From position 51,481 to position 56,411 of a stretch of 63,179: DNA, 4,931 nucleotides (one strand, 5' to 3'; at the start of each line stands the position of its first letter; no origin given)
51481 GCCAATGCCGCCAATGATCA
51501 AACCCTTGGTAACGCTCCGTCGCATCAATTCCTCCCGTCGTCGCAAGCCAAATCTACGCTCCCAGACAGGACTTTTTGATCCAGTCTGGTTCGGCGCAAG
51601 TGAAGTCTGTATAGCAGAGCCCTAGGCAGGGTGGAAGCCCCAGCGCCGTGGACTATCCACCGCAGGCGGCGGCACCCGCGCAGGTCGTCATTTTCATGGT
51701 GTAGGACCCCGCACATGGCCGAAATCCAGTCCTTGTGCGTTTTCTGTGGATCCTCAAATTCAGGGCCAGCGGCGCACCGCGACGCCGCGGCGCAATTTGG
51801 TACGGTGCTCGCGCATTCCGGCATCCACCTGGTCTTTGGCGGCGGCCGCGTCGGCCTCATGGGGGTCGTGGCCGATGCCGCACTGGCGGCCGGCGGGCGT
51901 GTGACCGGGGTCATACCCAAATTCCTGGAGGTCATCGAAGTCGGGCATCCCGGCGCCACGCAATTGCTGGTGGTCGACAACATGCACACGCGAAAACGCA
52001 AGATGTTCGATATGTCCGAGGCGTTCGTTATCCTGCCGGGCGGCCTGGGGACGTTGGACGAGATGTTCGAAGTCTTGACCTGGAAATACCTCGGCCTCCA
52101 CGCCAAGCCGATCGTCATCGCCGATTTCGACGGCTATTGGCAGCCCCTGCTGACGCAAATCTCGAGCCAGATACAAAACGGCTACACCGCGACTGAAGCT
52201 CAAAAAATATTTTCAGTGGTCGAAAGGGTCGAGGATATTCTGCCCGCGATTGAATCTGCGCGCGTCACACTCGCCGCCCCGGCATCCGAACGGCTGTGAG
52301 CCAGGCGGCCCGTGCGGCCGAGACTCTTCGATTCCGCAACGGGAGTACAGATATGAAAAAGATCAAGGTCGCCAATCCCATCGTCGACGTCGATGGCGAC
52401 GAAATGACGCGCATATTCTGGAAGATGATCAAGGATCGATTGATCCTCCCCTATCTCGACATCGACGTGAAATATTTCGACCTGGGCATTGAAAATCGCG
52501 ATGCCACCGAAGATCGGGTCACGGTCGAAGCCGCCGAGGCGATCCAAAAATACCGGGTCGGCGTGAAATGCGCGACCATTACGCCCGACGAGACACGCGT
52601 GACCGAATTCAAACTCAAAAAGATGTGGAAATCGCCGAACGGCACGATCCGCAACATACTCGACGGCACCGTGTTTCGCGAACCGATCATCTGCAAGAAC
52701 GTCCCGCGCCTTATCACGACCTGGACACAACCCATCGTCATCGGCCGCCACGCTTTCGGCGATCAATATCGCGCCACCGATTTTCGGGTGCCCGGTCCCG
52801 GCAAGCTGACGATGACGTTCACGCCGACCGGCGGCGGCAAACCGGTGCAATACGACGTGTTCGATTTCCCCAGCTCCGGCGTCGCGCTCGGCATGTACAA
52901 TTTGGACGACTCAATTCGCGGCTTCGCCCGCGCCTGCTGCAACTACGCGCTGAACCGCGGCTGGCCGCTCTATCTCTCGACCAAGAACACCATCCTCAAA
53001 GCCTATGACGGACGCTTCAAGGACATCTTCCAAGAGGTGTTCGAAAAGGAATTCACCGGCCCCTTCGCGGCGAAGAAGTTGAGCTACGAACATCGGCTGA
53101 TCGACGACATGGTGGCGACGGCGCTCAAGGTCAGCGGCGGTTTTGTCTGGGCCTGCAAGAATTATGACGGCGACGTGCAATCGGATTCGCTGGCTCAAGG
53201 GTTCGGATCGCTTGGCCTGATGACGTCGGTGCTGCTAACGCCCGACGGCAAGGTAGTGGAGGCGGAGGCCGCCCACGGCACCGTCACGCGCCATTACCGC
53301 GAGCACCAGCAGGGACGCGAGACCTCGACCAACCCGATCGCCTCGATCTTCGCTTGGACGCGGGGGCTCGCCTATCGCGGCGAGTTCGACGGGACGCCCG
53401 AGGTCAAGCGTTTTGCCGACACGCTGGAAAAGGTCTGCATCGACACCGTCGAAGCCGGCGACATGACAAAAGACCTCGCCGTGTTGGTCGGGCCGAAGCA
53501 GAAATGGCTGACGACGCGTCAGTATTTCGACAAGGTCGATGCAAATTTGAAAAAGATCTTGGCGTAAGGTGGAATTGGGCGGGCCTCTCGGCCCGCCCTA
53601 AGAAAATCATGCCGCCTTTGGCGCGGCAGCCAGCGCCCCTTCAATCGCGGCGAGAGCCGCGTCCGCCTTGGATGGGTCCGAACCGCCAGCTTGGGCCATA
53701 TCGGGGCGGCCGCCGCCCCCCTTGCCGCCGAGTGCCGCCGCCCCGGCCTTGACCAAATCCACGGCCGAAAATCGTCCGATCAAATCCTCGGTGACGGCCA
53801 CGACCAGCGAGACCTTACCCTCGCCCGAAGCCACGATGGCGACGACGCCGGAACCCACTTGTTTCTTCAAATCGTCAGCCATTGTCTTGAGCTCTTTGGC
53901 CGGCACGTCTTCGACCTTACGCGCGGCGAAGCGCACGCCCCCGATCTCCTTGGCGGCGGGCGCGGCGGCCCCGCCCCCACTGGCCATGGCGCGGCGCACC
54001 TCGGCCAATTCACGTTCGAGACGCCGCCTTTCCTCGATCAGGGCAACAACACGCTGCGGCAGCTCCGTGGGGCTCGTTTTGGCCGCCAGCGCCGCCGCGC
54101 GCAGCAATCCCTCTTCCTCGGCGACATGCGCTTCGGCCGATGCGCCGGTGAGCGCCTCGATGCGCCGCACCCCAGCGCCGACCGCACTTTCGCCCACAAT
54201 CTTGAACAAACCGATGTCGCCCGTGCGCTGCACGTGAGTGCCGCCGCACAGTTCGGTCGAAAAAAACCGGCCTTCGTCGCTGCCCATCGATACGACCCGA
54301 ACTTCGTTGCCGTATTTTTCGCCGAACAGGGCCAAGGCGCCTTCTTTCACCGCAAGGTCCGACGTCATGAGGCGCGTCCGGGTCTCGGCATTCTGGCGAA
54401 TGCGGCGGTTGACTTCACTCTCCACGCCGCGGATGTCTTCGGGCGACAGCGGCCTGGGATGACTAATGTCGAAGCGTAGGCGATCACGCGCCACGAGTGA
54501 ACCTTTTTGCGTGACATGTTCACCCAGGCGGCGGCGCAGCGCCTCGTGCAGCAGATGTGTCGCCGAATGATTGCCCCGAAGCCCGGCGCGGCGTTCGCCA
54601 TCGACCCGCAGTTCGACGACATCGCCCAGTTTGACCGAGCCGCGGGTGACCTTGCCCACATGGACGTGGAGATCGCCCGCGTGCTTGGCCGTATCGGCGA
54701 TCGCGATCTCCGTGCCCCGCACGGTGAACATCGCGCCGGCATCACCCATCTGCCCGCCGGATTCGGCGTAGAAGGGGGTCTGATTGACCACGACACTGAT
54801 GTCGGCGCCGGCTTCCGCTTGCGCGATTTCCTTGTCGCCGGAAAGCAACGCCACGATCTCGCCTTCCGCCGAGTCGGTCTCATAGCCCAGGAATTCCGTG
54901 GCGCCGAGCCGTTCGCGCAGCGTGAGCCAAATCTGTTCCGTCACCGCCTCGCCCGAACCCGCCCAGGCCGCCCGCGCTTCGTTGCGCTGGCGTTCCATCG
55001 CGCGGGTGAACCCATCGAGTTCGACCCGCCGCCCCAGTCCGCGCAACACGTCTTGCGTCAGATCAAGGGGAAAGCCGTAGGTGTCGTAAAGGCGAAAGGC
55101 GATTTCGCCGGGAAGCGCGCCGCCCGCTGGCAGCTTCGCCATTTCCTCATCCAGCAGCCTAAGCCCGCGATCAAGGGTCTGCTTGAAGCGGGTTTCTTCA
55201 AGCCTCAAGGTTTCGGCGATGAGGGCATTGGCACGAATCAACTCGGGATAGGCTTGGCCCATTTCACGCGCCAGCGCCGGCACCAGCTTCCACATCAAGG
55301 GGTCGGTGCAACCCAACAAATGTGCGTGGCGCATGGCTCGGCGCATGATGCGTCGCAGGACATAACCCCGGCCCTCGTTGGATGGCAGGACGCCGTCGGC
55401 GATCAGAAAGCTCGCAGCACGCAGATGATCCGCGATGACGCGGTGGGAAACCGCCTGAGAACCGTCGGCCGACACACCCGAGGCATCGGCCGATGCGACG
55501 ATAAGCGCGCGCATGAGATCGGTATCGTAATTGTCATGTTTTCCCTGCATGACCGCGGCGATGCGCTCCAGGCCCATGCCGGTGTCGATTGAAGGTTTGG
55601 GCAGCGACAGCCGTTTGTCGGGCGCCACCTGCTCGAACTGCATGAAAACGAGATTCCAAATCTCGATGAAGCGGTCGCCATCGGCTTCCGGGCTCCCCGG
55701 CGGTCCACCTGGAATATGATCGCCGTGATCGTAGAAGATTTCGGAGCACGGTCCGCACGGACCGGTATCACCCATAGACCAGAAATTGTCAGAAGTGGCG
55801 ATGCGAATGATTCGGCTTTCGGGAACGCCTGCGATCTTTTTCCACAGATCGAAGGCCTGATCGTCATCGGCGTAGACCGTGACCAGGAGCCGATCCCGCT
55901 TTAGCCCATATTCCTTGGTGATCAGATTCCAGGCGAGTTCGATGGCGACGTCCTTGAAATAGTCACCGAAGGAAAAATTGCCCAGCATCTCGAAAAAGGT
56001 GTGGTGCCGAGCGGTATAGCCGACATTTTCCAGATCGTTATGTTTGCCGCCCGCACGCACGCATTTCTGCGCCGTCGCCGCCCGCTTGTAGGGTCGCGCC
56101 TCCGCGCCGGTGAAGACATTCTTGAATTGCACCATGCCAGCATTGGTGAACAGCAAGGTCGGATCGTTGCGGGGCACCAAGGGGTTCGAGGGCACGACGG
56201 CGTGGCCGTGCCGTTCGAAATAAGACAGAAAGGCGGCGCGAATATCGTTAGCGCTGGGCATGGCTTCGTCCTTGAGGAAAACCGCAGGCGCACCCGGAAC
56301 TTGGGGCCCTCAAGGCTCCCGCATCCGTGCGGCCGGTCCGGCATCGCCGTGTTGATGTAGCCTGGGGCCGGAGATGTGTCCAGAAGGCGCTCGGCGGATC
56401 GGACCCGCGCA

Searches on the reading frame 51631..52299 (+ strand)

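Call 15: search_protein_families(library=pfam, proteins=[window:51631-52299:+])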
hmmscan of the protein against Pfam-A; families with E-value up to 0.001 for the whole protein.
window:51631-52299:+ (222 aa): 2 families
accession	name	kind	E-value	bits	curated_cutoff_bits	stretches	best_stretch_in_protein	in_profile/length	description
PF03641.19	Lysine_decarbox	-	6.4e-43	146.5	27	1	77-205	1-129/131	Possible lysine decarboxylase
PF18306.6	LDcluster4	-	1.6e-11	44.5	26.3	1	40-149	8-114/151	SLOG cluster4 family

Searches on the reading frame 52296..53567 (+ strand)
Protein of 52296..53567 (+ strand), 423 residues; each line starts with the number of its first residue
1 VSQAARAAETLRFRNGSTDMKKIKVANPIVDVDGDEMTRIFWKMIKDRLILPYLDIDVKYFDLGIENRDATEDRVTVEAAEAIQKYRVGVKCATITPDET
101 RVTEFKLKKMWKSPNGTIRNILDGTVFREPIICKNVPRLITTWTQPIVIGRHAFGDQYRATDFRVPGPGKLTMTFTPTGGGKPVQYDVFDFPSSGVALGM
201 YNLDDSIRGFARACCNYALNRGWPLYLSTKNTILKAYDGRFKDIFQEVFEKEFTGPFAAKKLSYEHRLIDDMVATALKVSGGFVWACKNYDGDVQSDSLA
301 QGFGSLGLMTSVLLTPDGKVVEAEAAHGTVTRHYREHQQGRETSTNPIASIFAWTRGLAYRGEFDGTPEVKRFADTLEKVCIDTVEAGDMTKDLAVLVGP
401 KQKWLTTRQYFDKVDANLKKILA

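Call 15: search_protein_families(library=pfam, proteins=[window:52296-53567:+])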
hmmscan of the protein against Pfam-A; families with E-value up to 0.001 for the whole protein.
window:52296-53567:+ (423 aa): 1 family
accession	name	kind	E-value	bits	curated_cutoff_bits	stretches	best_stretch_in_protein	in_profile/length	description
PF00180.25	Iso_dh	-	9.2e-66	222.9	27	1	24-414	1-348/348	Isocitrate/isopropylmalate dehydrogenase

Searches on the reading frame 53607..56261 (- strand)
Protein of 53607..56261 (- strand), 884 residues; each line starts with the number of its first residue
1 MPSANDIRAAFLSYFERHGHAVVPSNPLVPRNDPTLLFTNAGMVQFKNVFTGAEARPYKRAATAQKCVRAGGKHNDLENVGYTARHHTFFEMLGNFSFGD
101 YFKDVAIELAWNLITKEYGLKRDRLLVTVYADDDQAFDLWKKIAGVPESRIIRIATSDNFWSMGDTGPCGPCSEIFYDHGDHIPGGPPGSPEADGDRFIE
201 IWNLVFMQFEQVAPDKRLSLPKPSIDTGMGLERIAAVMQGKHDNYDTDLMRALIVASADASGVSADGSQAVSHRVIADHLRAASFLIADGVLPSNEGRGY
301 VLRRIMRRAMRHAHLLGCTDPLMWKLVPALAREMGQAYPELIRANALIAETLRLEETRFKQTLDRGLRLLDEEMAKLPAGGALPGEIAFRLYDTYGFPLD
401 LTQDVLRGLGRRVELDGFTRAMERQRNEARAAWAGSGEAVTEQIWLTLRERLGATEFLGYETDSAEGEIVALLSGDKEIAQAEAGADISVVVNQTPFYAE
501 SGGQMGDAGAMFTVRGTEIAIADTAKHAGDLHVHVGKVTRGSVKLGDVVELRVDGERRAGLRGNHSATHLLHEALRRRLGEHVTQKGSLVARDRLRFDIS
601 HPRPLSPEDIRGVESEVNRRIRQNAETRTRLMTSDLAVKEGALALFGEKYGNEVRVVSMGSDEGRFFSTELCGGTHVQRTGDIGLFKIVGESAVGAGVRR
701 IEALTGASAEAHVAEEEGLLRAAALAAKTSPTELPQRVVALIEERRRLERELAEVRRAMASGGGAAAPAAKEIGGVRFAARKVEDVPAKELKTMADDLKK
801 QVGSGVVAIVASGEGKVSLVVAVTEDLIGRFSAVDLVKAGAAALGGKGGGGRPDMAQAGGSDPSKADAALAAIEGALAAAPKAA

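Call 16: search_protein_families(library=pfam, proteins=[window:53607-56261:-])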
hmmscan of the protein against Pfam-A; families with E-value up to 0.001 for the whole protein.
window:53607-56261:- (884 aa): 3 families
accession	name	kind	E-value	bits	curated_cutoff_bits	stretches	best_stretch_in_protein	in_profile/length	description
PF01411.24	tRNA-synt_2c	-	1.3e-214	714.2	30.3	1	6-556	1-551/552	tRNA synthetases class II (A)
PF07973.19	tRNA_SAD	-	6e-18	65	24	1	654-702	1-44/44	Threonyl and Alanyl tRNA synthetase second additional domain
PF02272.25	DHHA1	-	4.2e-16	59.7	25.9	1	776-877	2-100/102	DHHA1 domain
